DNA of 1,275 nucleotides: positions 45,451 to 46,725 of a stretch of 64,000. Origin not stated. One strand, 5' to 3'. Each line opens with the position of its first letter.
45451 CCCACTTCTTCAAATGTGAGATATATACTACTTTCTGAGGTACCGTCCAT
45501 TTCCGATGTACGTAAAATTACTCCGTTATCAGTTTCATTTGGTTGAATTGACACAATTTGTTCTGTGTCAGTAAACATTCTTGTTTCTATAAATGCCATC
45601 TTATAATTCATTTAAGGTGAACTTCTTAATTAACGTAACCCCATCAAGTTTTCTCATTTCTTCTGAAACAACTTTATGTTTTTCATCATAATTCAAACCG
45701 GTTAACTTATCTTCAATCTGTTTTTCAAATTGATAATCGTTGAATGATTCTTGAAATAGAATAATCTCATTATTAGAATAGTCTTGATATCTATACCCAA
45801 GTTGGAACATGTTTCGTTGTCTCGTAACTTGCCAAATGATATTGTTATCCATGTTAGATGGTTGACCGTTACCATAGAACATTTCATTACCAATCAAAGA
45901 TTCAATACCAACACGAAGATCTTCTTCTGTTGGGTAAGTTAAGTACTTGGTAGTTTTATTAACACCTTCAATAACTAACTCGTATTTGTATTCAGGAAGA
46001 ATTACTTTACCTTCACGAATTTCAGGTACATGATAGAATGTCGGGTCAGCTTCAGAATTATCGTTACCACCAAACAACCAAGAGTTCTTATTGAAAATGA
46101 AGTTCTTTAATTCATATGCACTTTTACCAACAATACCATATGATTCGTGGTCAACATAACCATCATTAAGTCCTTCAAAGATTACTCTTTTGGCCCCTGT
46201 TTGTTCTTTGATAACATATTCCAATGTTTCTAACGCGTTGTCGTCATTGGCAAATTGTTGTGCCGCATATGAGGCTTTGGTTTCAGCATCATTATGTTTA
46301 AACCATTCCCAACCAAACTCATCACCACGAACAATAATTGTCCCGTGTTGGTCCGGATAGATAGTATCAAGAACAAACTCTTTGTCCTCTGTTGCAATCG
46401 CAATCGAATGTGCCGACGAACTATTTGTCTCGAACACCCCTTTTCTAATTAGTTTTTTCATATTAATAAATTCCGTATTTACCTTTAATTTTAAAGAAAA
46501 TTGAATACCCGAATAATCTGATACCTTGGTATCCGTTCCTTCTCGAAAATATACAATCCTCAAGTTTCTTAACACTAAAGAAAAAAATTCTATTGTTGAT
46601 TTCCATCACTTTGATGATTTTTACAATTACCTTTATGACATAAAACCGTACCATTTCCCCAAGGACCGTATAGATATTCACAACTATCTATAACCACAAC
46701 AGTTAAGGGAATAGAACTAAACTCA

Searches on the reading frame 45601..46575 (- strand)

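Call 9: search_protein_families(library=phrogs, proteins=[window:45601-46575:-], max_evalue=0.00001)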
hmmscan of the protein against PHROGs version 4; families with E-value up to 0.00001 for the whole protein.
window:45601-46575:- (324 aa): 1 family
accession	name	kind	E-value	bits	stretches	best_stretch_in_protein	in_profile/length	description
phrog_28997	-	unknown function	4.3e-07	31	1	43-174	6-143/165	-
